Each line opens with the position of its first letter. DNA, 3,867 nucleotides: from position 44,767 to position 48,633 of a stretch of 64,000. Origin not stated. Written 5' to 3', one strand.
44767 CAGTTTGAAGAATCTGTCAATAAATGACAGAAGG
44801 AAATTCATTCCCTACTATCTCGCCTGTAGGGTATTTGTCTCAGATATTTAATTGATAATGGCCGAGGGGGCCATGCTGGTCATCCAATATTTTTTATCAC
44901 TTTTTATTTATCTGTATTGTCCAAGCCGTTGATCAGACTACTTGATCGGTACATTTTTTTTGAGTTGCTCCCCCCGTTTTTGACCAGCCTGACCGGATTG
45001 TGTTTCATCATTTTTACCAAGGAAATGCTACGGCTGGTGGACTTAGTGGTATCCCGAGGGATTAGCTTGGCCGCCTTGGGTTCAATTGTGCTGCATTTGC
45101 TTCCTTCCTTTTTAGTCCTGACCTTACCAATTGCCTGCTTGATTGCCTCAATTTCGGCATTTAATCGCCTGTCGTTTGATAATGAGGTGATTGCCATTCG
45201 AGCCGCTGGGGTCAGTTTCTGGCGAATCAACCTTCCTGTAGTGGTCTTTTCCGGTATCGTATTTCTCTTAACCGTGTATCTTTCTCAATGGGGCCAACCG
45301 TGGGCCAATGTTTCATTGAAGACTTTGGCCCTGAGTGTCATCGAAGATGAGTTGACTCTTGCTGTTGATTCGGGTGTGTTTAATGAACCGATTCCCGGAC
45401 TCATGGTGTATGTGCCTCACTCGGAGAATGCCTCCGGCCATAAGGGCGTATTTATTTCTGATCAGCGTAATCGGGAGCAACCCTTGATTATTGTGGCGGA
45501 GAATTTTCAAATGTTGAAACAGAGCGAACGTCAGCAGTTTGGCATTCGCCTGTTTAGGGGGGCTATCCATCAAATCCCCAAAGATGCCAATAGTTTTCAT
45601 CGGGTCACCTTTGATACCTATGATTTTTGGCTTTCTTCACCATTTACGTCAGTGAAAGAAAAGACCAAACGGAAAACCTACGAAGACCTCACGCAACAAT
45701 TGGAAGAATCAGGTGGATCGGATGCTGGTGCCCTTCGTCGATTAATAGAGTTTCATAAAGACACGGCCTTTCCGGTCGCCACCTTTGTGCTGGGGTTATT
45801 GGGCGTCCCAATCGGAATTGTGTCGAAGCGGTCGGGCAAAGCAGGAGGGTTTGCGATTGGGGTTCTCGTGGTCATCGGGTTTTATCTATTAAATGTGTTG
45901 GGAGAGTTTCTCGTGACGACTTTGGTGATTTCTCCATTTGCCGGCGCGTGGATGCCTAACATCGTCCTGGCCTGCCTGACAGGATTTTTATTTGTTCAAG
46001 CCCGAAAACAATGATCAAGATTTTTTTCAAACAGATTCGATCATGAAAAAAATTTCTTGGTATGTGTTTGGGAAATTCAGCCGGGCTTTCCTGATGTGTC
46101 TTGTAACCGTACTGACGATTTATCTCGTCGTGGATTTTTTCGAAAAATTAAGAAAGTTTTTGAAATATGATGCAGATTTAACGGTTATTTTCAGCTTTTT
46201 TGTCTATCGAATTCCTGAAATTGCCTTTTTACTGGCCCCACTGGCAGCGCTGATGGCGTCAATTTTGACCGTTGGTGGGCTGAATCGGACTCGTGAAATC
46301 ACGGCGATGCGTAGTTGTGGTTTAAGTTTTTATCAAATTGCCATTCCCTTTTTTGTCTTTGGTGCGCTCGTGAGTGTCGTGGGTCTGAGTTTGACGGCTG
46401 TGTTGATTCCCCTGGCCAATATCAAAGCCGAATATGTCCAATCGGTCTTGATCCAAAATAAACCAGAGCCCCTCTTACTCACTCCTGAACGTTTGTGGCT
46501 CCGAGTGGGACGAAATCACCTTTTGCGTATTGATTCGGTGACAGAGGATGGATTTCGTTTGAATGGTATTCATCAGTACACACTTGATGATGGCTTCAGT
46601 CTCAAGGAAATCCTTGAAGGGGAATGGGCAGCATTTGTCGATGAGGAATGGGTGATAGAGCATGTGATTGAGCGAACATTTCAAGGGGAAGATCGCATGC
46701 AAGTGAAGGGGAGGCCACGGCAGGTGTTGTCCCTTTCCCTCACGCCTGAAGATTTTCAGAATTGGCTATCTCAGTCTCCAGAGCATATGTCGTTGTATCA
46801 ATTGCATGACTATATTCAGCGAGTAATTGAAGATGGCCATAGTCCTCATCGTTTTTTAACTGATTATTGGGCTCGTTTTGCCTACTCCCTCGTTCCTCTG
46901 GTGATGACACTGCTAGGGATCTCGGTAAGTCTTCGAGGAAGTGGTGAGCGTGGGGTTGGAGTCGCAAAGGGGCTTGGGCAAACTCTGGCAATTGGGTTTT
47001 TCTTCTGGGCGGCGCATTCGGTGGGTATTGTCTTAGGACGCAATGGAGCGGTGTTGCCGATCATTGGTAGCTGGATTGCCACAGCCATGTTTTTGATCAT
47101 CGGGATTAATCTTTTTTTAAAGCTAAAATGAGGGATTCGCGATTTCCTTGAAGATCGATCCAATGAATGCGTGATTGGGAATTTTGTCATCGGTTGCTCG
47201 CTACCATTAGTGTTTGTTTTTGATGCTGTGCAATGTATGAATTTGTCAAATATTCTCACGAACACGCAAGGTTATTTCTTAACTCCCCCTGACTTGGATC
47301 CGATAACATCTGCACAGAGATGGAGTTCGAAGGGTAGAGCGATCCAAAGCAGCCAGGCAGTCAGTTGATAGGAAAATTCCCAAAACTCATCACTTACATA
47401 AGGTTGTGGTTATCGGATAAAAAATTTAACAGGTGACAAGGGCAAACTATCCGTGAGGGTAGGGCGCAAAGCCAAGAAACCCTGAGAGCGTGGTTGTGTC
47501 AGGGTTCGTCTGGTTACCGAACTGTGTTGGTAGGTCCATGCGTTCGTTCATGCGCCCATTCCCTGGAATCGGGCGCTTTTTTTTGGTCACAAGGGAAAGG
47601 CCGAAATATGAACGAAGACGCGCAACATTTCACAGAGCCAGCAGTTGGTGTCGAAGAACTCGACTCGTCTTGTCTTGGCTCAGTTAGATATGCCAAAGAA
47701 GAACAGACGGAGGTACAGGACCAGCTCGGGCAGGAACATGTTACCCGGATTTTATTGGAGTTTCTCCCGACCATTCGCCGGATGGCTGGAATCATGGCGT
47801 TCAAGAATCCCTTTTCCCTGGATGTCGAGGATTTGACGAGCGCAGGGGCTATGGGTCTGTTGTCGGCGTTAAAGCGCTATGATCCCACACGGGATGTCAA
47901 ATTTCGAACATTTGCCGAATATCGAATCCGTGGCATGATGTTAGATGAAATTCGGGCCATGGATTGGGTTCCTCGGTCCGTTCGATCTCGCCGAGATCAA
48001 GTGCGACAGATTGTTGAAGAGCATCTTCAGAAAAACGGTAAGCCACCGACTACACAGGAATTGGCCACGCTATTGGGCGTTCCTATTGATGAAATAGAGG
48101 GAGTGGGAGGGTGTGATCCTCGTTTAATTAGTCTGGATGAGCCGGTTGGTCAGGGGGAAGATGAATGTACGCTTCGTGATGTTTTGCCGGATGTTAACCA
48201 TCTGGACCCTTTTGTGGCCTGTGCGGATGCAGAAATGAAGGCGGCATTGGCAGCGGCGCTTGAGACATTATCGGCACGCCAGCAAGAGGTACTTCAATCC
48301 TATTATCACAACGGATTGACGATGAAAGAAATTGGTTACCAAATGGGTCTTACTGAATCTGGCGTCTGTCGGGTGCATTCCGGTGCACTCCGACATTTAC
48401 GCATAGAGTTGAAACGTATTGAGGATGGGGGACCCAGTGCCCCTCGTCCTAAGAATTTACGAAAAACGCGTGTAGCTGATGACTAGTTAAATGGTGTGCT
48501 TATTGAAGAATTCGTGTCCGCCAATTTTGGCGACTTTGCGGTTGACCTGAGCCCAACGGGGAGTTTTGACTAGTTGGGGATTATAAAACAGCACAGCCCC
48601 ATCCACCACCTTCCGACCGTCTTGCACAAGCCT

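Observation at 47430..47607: c-di-GMP-I (GEMM-I) riboswitch with terminator directly controlling a monocistronic FliA-type sigma factor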

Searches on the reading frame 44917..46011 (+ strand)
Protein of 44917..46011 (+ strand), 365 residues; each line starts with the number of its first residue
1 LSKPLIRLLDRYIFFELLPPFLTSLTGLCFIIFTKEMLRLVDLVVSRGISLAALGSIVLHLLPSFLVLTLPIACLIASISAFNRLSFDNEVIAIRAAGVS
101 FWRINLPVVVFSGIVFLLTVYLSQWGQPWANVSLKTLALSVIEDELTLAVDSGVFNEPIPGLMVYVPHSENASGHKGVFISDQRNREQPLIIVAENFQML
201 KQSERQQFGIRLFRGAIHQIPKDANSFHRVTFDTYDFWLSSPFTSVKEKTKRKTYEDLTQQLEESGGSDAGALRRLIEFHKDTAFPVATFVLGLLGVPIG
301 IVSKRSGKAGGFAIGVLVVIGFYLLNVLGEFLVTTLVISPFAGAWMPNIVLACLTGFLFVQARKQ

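Call 5: search_protein_families(library=pfam, proteins=[window:44917-46011:+])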
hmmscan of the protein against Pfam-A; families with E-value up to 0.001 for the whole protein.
window:44917-46011:+ (365 aa): 1 family
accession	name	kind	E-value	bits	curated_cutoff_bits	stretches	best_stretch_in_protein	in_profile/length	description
PF03739.19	LptF_LptG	-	3.6e-77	260.2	27.9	1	11-359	1-351/353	Lipopolysaccharide export system permease LptF/LptG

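Call 6: search_protein_families(library=ncbifam, proteins=[window:44917-46011:+])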
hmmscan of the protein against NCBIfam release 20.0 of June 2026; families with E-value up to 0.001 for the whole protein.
window:44917-46011:+ (365 aa): 2 families
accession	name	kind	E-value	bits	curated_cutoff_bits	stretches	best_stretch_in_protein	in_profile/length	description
TIGR04407.1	LptF_YjgP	equivalog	5.2e-65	219.4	230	1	8-359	1-345/347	LPS export ABC transporter permease LptF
TIGR04408.1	LptG_lptG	equivalog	6.1e-35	120.5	240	1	8-359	1-348/351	LPS export ABC transporter permease LptG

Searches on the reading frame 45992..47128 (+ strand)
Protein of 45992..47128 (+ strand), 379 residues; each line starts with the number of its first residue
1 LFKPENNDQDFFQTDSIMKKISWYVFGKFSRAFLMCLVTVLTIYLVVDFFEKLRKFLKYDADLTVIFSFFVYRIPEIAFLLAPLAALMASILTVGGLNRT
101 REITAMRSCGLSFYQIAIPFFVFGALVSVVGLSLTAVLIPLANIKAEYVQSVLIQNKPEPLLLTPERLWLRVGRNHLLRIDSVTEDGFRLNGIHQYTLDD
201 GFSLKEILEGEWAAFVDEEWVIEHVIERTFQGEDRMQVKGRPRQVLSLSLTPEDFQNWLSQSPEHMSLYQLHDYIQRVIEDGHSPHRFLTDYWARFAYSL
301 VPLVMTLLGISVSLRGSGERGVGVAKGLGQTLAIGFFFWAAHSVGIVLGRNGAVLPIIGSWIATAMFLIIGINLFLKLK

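Call 5: search_protein_families(library=pfam, proteins=[window:45992-47128:+])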
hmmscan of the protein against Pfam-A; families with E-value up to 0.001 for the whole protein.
window:45992-47128:+ (379 aa): 1 family
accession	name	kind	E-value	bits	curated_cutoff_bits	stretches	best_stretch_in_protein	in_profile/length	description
PF03739.19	LptF_LptG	-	6.8e-76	256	27.9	1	23-376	1-352/353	Lipopolysaccharide export system permease LptF/LptG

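Call 6: search_protein_families(library=ncbifam, proteins=[window:45992-47128:+])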
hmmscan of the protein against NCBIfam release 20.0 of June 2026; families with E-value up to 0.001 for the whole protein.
window:45992-47128:+ (379 aa): 3 families
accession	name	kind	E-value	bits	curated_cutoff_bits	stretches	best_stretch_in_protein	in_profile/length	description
TIGR04408.1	LptG_lptG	equivalog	1.7e-78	263.7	240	1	21-377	2-350/351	LPS export ABC transporter permease LptG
TIGR04407.1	LptF_YjgP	equivalog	7.6e-28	97.2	230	2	23-194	4-174/347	LPS export ABC transporter permease LptF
NF038346.1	FtsX_actino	exception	0.00035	20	250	1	80-141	189-251/308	permease-like cell division protein FtsX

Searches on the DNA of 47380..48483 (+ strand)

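Call 34: search_rna_families(sources=[L039, L043, L046, L047, L048, L049, L050, L054, L037], threshold=gathering)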
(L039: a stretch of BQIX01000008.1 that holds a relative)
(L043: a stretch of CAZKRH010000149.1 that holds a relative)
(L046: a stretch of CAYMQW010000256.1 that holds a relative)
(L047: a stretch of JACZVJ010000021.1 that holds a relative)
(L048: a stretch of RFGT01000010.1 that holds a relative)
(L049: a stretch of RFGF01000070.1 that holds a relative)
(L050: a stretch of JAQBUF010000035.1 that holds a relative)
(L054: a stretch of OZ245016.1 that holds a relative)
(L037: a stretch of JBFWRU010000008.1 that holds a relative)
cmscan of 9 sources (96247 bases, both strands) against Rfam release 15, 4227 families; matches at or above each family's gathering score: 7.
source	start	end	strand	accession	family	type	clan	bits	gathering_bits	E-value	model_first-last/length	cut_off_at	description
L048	5665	5758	+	RF03167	c-di-GMP-I-GGC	Cis-reg; riboswitch;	CL00126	64.6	59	8.3e-13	1-80/80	no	c-di-GMP-I-GGC riboswitch aptamer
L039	5680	5772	+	RF03167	c-di-GMP-I-GGC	Cis-reg; riboswitch;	CL00126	59.7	59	2.2e-11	1-80/80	no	c-di-GMP-I-GGC riboswitch aptamer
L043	5704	5798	+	RF03167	c-di-GMP-I-GGC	Cis-reg; riboswitch;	CL00126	59.4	59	2.6e-11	1-80/80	no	c-di-GMP-I-GGC riboswitch aptamer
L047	5673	5767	+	RF01051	c-di-GMP-I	Cis-reg; riboswitch;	CL00126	57.7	35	1.7e-08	1-87/87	no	c-di-GMP-I riboswitch aptamer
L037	5823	5912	+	RF01051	c-di-GMP-I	Cis-reg; riboswitch;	CL00126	54.9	35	8.5e-08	1-87/87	no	c-di-GMP-I riboswitch aptamer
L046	3064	3160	+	RF01051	c-di-GMP-I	Cis-reg; riboswitch;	CL00126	52.7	35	2.9e-07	1-87/87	no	c-di-GMP-I riboswitch aptamer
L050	5679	5773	+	RF01051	c-di-GMP-I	Cis-reg; riboswitch;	CL00126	47.9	35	4.3e-06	1-87/87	no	c-di-GMP-I riboswitch aptamer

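Call 37: search_rna_families(source=window, start=47380, end=47620, threshold=evalue, max_evalue=1, show_alignments=3)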
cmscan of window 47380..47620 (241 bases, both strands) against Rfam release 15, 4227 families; matches with E-value up to 1: 1.
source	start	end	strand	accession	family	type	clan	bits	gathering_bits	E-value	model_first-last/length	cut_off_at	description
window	47432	47522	+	RF03167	c-di-GMP-I-GGC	Cis-reg; riboswitch;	CL00126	57.1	59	3.1e-13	1-80/80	no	c-di-GMP-I-GGC riboswitch aptamer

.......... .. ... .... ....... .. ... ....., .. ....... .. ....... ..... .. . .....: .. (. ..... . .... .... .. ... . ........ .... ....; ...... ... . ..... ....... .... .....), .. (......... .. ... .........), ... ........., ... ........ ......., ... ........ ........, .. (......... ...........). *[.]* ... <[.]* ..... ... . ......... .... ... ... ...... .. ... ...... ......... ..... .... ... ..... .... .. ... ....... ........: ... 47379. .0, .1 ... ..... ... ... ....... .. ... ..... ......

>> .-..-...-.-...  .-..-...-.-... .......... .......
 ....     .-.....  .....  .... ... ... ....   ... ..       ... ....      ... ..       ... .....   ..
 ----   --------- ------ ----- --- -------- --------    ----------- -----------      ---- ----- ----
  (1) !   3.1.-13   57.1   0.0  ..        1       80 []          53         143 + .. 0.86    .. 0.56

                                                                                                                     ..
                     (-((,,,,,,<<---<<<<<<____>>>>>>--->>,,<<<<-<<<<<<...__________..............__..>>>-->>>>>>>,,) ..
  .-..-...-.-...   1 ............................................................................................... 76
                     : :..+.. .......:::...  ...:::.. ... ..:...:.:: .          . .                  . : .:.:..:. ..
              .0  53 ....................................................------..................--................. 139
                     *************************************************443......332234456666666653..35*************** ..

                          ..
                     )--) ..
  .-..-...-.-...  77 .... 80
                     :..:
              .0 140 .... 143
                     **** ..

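Call 55: search_rna_families(sources=[L052, L053, L055, L056, L057, L058, L059, L060, L061, L062, L063], threshold=gathering)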
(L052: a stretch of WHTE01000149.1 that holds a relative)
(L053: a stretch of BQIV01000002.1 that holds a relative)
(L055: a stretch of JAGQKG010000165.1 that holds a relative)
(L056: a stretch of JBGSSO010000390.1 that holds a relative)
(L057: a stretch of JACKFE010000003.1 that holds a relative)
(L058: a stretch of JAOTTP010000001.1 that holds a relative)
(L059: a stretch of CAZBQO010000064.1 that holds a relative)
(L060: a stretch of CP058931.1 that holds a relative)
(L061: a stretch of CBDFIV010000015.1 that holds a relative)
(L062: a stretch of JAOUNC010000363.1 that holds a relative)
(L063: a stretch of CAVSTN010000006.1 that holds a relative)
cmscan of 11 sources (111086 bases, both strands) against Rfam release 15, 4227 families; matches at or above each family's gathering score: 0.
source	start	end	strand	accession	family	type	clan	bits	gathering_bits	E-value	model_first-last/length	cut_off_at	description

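Call 56: search_rna_families(sources=[L064, L065, L066, L067, L068, L069, L070, L071, L072, L073, L074], threshold=gathering)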
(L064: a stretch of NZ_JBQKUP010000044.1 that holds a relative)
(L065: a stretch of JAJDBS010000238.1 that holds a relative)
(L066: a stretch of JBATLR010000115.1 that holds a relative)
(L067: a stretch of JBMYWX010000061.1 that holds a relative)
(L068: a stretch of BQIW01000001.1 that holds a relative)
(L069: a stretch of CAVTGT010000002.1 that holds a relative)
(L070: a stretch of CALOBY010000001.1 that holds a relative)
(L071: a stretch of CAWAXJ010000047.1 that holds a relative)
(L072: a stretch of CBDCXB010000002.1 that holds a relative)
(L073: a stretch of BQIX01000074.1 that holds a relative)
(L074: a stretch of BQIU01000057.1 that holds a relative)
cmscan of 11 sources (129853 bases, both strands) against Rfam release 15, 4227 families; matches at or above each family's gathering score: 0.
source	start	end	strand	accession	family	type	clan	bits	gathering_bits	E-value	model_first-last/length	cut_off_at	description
